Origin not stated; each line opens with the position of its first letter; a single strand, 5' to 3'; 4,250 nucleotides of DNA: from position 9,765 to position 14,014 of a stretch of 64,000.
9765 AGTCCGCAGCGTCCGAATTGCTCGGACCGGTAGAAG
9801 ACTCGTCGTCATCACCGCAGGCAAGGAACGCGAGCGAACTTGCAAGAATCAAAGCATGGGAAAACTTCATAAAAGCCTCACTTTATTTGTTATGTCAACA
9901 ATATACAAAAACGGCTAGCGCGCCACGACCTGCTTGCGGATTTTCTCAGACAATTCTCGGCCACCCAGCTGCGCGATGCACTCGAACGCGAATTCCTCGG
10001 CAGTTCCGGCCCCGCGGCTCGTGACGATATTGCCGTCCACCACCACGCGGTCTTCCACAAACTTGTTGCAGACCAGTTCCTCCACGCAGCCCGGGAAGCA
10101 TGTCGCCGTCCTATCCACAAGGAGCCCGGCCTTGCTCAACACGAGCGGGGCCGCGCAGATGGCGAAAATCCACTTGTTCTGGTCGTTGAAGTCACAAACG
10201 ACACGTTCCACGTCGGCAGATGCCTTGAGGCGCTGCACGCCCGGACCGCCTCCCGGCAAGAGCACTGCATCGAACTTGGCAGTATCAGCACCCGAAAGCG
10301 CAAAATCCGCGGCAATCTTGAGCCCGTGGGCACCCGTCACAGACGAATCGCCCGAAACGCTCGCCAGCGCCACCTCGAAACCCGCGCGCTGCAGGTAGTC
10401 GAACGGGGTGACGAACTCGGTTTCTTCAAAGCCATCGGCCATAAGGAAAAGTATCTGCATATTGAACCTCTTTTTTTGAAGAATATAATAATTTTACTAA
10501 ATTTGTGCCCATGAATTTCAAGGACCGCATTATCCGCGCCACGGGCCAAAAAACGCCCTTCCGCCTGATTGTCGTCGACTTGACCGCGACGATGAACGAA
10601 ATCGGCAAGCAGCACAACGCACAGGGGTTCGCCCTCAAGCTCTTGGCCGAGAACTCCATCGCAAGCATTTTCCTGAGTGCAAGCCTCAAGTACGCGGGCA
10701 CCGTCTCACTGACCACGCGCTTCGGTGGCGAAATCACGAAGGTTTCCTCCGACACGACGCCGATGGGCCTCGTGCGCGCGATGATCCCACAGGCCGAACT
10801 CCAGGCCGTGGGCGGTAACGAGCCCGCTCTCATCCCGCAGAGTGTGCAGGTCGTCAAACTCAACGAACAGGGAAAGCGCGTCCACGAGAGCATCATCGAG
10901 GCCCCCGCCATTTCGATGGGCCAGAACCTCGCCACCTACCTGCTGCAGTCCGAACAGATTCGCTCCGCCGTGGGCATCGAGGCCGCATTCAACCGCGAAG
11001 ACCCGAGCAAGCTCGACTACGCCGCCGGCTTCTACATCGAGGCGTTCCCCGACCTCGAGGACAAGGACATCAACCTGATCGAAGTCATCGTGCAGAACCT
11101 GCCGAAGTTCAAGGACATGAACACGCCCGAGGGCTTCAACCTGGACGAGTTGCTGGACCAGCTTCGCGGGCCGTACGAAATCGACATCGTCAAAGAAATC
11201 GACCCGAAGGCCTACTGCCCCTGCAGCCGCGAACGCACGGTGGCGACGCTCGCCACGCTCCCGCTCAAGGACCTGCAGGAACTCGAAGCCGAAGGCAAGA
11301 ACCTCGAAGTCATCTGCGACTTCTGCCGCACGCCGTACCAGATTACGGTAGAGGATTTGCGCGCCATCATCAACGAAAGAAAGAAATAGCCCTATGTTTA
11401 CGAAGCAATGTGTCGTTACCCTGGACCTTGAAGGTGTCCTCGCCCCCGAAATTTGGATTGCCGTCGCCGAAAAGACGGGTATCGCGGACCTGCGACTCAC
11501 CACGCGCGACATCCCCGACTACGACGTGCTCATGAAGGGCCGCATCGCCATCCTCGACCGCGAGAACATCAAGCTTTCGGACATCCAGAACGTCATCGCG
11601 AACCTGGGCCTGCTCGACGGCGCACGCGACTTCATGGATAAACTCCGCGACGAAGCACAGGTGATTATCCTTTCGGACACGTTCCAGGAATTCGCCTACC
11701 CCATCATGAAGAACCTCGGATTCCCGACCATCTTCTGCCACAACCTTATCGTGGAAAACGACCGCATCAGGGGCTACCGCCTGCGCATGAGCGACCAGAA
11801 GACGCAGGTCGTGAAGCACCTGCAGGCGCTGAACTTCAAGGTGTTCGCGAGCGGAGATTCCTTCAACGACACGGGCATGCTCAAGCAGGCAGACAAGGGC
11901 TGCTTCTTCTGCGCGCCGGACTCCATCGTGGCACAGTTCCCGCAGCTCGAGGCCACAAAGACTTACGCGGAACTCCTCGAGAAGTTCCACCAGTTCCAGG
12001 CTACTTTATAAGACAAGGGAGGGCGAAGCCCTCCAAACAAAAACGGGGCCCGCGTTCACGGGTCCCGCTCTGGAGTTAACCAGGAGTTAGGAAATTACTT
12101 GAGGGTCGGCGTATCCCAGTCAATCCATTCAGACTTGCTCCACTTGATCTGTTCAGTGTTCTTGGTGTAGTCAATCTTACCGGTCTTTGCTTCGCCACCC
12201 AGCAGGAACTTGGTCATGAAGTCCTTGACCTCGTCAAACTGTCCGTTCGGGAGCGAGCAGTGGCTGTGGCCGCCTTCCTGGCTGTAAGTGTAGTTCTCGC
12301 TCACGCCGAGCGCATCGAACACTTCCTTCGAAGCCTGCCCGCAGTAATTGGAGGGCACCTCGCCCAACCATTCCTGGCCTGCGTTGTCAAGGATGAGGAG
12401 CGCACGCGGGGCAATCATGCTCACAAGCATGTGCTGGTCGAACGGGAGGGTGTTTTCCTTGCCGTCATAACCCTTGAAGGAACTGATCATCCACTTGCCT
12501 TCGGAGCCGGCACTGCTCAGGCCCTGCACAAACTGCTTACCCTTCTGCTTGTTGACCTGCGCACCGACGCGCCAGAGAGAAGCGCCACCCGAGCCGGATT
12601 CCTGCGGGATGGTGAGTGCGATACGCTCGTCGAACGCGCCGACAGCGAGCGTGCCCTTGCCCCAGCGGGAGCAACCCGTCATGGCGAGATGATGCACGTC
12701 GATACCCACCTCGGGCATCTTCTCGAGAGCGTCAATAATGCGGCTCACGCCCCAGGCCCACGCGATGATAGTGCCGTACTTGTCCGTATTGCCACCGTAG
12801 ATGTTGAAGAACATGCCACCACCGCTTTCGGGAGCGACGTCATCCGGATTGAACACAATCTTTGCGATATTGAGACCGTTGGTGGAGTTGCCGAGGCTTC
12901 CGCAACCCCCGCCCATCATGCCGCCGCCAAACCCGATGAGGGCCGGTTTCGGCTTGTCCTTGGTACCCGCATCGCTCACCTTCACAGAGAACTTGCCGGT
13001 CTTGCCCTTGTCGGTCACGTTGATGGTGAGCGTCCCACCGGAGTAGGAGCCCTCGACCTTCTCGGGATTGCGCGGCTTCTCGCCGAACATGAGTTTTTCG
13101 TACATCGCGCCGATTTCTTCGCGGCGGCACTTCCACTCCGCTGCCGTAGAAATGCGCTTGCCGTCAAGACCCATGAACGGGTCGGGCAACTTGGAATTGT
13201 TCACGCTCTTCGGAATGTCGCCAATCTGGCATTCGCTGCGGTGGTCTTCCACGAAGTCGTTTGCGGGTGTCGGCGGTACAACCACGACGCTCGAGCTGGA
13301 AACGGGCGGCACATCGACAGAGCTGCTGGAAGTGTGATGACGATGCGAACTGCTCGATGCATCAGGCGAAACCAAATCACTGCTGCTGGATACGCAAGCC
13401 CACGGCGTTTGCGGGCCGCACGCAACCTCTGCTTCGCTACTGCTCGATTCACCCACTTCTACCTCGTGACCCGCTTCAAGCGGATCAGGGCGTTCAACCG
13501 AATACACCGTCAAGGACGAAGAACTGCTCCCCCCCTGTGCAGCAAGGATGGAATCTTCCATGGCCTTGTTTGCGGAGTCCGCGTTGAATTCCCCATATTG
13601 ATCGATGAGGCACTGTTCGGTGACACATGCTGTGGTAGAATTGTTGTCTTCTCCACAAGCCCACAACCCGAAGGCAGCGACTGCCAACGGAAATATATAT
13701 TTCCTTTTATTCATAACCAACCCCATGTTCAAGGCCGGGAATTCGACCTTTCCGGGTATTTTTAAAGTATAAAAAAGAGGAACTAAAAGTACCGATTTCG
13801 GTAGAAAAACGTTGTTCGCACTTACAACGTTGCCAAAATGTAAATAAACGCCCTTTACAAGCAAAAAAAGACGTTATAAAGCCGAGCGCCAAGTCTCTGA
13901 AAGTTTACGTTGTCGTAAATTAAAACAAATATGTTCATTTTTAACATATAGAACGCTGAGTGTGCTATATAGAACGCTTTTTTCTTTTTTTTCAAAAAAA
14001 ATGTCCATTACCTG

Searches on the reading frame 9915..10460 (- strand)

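Call 21: search_protein_families(library=pfam, proteins=[window:9915-10460:-], max_evalue=0.001)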
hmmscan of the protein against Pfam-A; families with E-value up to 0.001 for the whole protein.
window:9915-10460:- (181 aa): 2 families
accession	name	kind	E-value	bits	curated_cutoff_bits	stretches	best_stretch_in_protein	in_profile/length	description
PF01965.30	DJ-1_PfpI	-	1.6e-47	161.8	26.6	1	2-163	2-164/165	DJ-1/PfpI family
PF17124.11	ThiJ_like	-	3.5e-07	30.7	30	0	61-128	83-158/186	ThiJ/PfpI family-like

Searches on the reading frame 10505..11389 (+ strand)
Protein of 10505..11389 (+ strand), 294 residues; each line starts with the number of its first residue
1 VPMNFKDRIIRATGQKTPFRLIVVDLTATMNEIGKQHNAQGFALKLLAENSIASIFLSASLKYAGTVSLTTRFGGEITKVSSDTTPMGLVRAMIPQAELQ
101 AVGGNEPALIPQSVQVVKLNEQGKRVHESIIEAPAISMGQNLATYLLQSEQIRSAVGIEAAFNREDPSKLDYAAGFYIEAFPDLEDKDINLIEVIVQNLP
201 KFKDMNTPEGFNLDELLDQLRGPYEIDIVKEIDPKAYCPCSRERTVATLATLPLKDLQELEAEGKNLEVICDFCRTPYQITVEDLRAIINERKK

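Call 21: search_protein_families(library=pfam, proteins=[window:10505-11389:+], max_evalue=0.001)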
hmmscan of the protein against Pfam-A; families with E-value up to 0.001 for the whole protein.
window:10505-11389:+ (294 aa): 1 family
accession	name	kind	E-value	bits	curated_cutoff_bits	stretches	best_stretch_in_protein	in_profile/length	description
PF01430.24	HSP33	-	4.1e-45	154.8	21.4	1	7-281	1-273/273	Hsp33 protein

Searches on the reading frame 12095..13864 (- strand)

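Call 21: search_protein_families(library=pfam, proteins=[window:12095-13864:-], max_evalue=0.001)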
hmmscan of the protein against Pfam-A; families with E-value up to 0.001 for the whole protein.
window:12095-13864:- (589 aa): 1 family
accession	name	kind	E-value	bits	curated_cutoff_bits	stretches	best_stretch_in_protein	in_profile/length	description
PF22244.2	GCE_fung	-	1.1e-69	235.3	27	1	281-520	1-231/231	Glucuronyl esterase, fungi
